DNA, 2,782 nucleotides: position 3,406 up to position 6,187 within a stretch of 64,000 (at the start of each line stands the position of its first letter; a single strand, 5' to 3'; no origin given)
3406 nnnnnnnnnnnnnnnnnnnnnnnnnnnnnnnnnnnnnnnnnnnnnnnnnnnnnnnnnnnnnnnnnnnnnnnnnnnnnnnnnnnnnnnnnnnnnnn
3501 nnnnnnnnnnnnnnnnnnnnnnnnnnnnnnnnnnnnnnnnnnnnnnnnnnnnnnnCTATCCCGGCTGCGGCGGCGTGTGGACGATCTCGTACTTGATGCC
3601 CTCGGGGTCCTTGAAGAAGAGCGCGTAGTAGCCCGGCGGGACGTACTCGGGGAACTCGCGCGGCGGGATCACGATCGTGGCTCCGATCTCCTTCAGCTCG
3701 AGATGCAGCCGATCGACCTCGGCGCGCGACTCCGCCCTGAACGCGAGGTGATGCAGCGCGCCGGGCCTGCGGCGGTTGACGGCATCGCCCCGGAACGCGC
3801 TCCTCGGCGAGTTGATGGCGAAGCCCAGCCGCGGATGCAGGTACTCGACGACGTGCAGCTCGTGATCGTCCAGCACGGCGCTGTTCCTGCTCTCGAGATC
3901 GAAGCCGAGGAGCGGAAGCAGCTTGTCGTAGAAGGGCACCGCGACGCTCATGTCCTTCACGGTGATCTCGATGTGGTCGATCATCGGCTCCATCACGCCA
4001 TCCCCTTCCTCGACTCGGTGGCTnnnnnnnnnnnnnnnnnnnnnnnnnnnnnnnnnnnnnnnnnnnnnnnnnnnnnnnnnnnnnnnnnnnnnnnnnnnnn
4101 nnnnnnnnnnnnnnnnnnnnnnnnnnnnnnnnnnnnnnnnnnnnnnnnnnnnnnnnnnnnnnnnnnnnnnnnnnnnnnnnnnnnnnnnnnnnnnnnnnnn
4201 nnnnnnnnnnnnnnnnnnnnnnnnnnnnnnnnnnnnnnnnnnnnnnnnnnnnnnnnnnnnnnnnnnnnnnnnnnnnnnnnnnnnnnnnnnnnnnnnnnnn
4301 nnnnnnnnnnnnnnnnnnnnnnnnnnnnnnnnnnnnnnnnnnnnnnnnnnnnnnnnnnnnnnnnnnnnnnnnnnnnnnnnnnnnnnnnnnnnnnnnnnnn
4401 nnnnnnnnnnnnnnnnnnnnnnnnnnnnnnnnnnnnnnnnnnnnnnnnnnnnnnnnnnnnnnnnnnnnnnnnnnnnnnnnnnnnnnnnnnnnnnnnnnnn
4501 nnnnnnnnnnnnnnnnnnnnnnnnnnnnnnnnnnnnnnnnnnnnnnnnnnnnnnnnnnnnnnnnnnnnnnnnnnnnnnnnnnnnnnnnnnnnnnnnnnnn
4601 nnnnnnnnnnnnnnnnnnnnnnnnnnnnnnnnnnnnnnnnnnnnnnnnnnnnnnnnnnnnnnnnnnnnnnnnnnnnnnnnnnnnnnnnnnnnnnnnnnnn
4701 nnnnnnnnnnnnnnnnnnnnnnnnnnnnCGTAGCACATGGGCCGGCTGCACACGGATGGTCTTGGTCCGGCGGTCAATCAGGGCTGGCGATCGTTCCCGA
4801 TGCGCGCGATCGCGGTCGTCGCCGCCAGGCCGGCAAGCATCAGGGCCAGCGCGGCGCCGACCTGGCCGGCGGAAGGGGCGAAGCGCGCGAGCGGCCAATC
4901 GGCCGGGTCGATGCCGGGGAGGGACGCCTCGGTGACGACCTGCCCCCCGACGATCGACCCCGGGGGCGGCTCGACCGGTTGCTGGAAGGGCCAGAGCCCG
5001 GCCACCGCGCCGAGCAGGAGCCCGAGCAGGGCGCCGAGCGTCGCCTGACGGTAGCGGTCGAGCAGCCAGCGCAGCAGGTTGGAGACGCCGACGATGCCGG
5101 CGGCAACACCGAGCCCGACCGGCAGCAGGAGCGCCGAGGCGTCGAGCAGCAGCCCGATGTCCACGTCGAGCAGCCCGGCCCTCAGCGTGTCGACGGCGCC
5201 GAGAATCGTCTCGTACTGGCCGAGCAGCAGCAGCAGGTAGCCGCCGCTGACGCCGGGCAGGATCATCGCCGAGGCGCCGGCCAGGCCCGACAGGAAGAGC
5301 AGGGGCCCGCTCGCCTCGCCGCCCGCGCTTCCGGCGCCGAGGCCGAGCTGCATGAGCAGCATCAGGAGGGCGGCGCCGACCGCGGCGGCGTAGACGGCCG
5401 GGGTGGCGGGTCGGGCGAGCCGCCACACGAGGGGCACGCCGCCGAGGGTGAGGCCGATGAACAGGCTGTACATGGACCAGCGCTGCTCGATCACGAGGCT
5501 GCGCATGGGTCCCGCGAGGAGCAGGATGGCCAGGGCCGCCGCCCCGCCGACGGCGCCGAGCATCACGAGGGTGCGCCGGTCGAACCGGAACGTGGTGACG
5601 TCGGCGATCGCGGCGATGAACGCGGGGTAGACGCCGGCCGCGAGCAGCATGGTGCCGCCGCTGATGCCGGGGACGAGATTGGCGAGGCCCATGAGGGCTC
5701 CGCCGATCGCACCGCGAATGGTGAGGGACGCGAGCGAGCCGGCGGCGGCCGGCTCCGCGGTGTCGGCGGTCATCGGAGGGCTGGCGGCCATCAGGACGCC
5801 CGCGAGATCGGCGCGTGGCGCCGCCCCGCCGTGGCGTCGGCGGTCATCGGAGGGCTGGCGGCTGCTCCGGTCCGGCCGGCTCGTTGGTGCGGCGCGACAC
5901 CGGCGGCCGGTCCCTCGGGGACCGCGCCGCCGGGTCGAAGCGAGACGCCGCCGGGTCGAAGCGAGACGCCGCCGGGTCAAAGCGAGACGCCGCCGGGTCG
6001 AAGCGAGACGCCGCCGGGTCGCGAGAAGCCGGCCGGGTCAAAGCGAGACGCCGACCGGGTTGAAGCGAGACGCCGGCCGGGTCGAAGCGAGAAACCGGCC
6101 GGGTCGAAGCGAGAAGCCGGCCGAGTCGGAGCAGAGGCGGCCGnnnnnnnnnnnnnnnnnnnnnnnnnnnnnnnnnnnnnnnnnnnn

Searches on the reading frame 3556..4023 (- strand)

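Call 40: search_protein_families(library=pfam, proteins=[window:3556-4023:-], max_evalue=0.0001)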
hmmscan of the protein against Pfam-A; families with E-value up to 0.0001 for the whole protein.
window:3556-4023:- (155 aa): 1 family
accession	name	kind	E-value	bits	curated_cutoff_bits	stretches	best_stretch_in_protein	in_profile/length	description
PF00903.31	Glyoxalase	-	1.7e-11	45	20.6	1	15-147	2-121/121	Glyoxalase/Bleomycin resistance protein/Dioxygenase superfamily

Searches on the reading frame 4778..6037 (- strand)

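Call 40: search_protein_families(library=pfam, proteins=[window:4778-6037:-], max_evalue=0.0001)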
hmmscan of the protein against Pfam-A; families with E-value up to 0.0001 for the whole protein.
window:4778-6037:- (419 aa): 1 family
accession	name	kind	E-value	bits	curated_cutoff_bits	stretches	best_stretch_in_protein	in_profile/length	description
PF04018.18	VCA0040-like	-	2.5e-39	135.7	26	1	116-354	1-234/246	Undecaprenyl phosphate translocase-like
